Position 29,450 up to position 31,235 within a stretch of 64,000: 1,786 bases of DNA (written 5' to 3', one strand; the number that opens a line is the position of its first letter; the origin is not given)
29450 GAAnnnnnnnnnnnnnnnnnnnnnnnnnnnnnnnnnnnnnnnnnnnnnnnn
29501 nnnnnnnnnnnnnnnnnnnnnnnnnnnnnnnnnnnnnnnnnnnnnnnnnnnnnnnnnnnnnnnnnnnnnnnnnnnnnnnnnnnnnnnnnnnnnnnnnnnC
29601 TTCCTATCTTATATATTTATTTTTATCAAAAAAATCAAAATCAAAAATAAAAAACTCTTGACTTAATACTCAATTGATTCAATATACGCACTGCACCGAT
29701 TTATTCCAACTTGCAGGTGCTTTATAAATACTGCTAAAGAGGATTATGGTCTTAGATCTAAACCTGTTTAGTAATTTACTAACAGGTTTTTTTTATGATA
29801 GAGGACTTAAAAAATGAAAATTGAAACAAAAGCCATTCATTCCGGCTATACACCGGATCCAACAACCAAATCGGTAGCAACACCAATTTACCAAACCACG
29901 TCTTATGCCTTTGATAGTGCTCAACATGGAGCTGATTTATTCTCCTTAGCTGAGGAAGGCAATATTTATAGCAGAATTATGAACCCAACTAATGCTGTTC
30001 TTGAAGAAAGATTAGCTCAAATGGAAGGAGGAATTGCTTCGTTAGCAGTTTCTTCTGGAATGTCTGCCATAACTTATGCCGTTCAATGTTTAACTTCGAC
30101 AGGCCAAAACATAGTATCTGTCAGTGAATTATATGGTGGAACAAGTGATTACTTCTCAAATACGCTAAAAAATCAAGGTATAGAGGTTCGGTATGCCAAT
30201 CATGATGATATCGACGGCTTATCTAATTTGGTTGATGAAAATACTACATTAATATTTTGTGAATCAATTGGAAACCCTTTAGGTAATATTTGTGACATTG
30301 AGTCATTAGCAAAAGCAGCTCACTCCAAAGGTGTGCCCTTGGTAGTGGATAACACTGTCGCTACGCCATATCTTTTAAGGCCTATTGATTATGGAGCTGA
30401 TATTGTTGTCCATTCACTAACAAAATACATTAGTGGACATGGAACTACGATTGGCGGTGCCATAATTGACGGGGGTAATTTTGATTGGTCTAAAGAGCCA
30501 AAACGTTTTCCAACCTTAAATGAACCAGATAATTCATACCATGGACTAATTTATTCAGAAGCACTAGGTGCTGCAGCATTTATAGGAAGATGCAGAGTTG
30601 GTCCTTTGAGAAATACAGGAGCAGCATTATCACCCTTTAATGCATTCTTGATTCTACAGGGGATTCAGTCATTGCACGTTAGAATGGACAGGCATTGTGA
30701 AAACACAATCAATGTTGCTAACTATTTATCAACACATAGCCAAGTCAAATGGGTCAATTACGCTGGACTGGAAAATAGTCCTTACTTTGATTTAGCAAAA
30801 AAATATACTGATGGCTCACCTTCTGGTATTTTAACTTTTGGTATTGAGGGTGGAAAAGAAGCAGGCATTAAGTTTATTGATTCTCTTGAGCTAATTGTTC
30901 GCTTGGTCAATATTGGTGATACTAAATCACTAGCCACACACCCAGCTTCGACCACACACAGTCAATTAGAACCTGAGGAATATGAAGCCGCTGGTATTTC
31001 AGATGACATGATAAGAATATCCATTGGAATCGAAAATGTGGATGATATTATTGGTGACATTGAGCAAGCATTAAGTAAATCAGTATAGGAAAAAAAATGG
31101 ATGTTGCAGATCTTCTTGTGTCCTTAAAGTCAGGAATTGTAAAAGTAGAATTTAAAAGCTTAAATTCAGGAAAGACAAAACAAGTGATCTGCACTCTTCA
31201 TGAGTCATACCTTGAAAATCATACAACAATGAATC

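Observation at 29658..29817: Structured metY leader: possible SAM-II/V-like pseudoknot, an intrinsic terminator, and a 23-codon ORF spanning the terminator and ending in ATGA at the metY start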

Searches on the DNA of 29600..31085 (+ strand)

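Call 4: search_rna_families(source=window, start=29600, end=29870, threshold=evalue, max_evalue=10, show_alignments=5)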
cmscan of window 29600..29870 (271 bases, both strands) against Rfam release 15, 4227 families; matches with E-value up to 10: 6.
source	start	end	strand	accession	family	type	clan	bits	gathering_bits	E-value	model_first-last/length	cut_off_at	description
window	29683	29758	+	RF00521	SAM_alpha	Cis-reg; riboswitch;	-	28.3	36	9.7e-05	1-79/79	no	Alpha-proteobacteria SAM riboswitch aptamer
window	29716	29796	+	RF00515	PyrR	Cis-reg;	-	22.2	54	0.48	1-115/115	no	PyrR binding site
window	29709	29769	-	RF02528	SSRC41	Gene; sRNA;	-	17.5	60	9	1-111/111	no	Streptococcus sRNA SSRC41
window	29753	29796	+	RF00104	mir-10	Gene; miRNA;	-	16.6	47.5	0.26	14-61/74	no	mir-10 microRNA precursor family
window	29702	29759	+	RF02117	FMR1-AS1_1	Gene; lncRNA;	-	15.3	40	0.23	1-56/56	no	FMR1 antisense RNA 1 conserved region 1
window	29789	29828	-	RF02143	HYMAI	Gene; lncRNA;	-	15.2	80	0.49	198-241/241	no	Hydatidiform mole associated and imprinted conserved region 1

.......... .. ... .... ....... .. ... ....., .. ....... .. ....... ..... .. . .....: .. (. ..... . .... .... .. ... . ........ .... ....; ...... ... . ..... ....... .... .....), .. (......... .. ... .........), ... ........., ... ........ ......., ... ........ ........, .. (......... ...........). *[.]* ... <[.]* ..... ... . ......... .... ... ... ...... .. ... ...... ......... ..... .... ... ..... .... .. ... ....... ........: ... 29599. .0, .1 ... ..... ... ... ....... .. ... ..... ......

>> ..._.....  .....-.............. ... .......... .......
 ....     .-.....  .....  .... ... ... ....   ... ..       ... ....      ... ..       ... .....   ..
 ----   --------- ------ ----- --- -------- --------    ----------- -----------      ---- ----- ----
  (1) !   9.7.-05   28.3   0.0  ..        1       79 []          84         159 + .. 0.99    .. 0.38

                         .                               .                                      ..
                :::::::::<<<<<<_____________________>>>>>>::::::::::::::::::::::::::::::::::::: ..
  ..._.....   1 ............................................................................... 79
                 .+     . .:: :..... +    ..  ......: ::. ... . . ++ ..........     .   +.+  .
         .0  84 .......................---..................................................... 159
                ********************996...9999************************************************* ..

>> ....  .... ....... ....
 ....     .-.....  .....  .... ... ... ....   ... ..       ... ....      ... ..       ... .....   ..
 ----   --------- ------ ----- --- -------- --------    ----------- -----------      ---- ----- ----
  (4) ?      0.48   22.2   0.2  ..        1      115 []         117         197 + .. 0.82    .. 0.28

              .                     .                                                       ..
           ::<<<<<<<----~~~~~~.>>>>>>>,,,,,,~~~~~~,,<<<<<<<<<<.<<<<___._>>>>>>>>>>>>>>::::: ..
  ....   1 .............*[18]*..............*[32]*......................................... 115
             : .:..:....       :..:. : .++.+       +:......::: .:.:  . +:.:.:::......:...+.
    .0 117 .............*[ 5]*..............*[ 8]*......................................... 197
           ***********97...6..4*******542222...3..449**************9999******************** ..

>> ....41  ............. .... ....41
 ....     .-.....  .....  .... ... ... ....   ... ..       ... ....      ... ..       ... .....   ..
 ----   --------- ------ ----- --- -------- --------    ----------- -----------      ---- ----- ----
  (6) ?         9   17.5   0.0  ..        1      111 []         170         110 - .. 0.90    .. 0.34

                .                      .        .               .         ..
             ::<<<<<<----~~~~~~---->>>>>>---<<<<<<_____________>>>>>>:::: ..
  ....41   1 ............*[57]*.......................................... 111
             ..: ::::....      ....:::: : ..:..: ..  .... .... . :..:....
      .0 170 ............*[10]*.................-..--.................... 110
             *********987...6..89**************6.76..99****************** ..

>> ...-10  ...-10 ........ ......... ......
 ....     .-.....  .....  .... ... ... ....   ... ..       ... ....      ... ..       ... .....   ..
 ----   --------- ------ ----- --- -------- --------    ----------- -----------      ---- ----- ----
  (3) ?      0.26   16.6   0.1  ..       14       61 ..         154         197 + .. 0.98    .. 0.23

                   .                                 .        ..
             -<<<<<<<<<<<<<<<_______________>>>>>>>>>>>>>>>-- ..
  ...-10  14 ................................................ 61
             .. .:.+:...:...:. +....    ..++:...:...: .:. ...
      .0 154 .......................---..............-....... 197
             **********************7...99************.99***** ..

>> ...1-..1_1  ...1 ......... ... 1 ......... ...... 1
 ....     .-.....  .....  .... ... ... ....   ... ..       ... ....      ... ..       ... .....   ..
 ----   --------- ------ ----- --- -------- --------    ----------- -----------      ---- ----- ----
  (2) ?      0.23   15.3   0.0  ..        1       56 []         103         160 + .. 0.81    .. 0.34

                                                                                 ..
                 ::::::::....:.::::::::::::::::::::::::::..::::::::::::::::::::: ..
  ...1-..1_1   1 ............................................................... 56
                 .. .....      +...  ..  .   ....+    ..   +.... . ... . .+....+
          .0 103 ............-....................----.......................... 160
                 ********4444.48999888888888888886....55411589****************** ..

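Call 48: build_rna_model(alignment_id=A2, structure=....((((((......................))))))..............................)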
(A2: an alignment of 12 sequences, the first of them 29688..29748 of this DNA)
Model R1 built from alignment A2 (12 sequences, 68 columns); structure: as given.
model positions 61; base pairs 6; branch points 0; effective number of sequences 4.16; information 0.916 bits per position. Calibrated on 0.2 Mb of random sequence (short: E-values are rough).
structure used (alignment columns):
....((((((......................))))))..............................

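Call 50: search_with_rna_model(model_id=R1, sources=[window, L001, L002, L003, L004, L005, L006, L007, L008, L009, L010, L011, L012, L013, L014, L015, L016, L017, L018, L019, L020, L021, L022, L023, L024, L025, L026, L027, L028, L029, L030, L031, L032, L033, L034, L035, L036, L037, L038, L039, L040, L041, L042, L043, L044, L045, L046, L047, L048, L049, L050, L051, L052, L053, L054, L055, L056, L057, L058, L059, L060, L061, L062, L063, L064, L065, L066, L067, L068, L069, L070, L071, L072, L073, L074, L075, L076, L077, L078, L079, L080, L081, L082, L083, L084, L085, L086, L087, L088, L089, L090, L091, L092, L093, L094, L095, L096, L097, L098, L099], max_evalue=10)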
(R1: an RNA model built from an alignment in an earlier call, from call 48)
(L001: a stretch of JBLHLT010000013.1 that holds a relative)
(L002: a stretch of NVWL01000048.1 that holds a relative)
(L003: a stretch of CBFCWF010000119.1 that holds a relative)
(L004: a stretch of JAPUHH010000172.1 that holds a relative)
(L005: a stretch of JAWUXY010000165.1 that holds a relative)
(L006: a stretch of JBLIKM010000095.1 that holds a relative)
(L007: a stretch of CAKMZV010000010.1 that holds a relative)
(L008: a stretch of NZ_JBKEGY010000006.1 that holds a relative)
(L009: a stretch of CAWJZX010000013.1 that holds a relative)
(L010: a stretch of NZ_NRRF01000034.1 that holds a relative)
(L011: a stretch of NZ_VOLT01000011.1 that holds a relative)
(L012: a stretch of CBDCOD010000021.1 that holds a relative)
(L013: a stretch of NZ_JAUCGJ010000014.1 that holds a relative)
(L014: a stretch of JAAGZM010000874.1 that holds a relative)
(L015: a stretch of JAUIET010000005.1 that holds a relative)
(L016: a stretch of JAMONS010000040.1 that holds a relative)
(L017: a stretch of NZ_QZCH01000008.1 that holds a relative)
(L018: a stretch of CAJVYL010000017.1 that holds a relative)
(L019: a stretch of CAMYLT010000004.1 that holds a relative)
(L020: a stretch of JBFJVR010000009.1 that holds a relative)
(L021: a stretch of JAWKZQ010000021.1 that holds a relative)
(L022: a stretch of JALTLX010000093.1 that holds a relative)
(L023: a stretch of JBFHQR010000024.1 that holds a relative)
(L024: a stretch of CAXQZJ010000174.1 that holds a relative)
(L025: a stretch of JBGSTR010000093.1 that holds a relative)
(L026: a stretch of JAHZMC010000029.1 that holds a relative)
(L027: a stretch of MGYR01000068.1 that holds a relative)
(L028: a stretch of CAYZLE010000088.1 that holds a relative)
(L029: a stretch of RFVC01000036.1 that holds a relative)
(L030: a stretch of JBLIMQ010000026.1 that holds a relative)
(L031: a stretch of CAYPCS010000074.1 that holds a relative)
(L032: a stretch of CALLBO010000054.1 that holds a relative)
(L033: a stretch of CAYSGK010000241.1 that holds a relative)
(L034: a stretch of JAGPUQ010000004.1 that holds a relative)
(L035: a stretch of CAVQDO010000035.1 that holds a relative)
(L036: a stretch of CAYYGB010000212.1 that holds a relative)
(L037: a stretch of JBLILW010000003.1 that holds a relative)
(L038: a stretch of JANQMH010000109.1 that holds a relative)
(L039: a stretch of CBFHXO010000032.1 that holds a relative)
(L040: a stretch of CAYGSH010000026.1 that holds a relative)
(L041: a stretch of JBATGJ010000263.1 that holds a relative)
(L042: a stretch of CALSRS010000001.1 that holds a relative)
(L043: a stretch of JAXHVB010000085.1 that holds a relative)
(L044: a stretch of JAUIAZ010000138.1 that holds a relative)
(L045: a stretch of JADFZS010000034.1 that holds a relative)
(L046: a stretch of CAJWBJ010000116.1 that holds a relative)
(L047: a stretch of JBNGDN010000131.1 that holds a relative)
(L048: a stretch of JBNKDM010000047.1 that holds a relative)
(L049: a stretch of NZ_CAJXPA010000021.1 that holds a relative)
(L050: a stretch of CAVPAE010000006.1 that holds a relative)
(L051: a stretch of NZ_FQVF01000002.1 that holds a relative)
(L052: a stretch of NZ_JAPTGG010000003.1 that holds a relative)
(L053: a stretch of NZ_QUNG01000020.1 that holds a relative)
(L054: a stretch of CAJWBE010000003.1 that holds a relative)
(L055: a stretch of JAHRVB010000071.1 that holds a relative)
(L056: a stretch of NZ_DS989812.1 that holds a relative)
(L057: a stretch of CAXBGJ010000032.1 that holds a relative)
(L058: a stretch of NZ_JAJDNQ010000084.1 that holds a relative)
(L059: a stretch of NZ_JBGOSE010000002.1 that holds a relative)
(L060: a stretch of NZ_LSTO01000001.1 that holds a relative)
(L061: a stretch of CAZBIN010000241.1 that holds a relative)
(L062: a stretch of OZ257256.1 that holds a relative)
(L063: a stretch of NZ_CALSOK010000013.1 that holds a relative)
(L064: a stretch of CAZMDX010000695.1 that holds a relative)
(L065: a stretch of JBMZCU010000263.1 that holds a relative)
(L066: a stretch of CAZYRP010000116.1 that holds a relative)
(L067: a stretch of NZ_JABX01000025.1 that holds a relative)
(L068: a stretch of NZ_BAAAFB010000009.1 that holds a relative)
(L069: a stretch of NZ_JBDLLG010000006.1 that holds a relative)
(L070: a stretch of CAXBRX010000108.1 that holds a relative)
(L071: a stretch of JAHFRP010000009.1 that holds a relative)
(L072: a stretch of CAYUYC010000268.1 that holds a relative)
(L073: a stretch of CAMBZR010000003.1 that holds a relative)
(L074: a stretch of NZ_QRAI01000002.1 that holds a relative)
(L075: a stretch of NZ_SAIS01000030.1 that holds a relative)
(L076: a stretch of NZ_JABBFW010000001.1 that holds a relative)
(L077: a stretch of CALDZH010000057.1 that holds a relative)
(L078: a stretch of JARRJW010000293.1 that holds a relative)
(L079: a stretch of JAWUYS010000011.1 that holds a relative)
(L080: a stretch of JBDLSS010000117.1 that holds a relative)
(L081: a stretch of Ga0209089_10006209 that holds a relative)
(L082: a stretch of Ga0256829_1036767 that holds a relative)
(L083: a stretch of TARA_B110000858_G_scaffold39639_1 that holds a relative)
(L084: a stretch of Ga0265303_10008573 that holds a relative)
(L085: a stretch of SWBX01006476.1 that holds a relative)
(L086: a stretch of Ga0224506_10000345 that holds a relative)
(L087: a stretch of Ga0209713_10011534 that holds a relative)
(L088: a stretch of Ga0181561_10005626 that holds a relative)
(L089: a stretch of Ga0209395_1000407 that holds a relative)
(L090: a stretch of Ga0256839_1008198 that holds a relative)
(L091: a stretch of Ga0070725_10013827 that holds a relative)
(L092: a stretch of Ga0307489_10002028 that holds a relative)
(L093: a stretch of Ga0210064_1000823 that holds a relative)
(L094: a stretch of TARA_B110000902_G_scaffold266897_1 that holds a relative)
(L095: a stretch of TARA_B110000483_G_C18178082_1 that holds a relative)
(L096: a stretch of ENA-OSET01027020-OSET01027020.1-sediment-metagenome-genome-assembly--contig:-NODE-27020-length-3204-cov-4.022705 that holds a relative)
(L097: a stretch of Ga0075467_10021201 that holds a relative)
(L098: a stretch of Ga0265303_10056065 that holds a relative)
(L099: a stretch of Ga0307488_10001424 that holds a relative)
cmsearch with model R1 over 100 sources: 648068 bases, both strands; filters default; matches with E-value up to 10: 9.
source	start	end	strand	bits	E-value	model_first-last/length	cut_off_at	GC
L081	397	457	+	83.7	9.4e-18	1-61/61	no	0.39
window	29688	29748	+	78.1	2.3e-16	1-61/61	no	0.39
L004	2483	2550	+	55.4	8.7e-11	1-61/61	no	0.47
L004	2382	2446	+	55.3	9.4e-11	1-61/61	no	0.43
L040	5568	5645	-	16.2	0.41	1-61/61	no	0.42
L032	3111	3167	+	15.3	0.68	1-61/61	no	0.49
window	17275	17335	-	12.5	3.4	1-61/61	no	0.3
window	36354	36387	+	11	7.8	1-61/61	no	0.35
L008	3111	3167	+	10.8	8.8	1-61/61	no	0.44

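Call 51: search_with_rna_model(model_id=R1, sources=[L100, L101, L102, L103, L104, L105, L106, L107, L108, L109, L110, L111, L112, L113, L114, L115, L116, L117, L118, L119, L120, L121, L122, L123, L124, L125, L126, L127, L128, L129, L130, L131, L132, L133, L134, L135, L136, L137, L138, L139, L140, L141, L142, L143, L144, L145, L146, L147, L148, L149, L150, L151, L152, L153, L154, L155, L156, L157, L158, L159, L160, L177], max_evalue=10)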
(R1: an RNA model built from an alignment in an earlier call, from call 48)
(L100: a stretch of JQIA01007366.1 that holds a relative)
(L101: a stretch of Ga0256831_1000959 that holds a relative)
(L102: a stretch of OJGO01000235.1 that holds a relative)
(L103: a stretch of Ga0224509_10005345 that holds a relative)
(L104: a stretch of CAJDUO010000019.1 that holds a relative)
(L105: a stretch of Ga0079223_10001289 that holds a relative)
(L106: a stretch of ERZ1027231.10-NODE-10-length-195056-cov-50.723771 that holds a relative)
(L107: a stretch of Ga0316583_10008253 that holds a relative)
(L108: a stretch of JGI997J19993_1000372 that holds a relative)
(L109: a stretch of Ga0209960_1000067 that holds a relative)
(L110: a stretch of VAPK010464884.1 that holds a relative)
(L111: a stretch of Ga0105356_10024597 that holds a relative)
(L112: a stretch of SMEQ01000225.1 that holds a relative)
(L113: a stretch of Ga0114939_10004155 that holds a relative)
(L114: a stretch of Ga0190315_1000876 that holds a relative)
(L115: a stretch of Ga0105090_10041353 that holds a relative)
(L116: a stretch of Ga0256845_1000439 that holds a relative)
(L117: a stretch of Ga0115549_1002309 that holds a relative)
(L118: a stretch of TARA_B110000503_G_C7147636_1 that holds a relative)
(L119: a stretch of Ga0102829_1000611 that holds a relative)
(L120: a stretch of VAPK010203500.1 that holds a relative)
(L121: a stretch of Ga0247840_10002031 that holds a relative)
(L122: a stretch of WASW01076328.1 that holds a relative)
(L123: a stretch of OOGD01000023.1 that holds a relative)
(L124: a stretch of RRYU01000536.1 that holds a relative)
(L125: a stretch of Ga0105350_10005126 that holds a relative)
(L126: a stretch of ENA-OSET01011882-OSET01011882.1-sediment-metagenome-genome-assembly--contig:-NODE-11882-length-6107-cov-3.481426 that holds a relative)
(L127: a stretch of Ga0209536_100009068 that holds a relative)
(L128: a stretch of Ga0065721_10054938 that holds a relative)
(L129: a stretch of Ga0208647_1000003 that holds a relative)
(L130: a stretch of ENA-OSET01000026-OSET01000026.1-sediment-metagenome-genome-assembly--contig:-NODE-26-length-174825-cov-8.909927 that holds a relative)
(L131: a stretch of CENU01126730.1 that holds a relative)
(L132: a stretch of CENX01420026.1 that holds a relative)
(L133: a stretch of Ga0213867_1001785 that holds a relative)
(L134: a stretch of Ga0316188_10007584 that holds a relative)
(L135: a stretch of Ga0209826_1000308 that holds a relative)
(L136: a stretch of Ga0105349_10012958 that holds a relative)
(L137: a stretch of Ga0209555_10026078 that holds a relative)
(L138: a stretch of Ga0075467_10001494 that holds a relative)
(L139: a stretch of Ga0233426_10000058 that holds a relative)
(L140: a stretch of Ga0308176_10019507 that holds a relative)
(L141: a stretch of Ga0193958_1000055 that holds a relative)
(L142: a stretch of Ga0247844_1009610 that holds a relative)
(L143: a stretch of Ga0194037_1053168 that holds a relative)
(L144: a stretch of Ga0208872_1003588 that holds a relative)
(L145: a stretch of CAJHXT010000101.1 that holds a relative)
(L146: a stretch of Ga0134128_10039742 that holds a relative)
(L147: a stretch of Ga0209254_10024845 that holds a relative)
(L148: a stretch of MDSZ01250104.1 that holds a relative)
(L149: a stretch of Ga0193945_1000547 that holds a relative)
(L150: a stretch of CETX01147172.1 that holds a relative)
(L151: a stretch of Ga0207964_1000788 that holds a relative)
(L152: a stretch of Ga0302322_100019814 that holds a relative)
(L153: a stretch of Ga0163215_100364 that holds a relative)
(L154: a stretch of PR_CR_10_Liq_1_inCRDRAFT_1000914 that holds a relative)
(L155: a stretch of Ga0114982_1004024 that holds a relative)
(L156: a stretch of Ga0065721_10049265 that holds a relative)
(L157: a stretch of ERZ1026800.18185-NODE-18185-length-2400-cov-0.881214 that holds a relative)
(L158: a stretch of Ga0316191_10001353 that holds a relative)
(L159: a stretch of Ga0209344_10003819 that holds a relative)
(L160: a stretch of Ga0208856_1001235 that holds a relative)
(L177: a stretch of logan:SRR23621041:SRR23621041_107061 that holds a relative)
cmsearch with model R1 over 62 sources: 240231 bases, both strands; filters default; matches with E-value up to 10: 17.
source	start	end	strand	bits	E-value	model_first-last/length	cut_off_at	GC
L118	2657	2762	+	13.2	0.83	1-61/61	no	0.46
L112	3173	3206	+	12.4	1.3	1-61/61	no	0.41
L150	2750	2796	+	11.6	2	1-61/61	no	0.53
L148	3885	3931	-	10.9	3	1-61/61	no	0.19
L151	977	1035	+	10.8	3.2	1-61/61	no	0.24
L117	2253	2358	+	10.8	3.2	1-61/61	no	0.48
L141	369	433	-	10.6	3.6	1-61/61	no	0.2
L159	825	850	-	10.2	4.6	1-61/61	no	0.38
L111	238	289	-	10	5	1-61/61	no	0.4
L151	1807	1842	-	9.9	5.3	1-61/61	no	0.42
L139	4006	4034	-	9.8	5.5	1-61/61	no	0.31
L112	602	652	+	9.8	5.8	1-61/61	no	0.35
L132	2321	2347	-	9.6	6.1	1-61/61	no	0.41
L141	1868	1903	-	9.3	7.3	1-61/61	no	0.36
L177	1241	1278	-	9.1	8.3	1-61/61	no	0.39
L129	3719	3742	-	9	8.7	1-61/61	no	0.5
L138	1393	1414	-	8.9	9.1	1-61/61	no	0.36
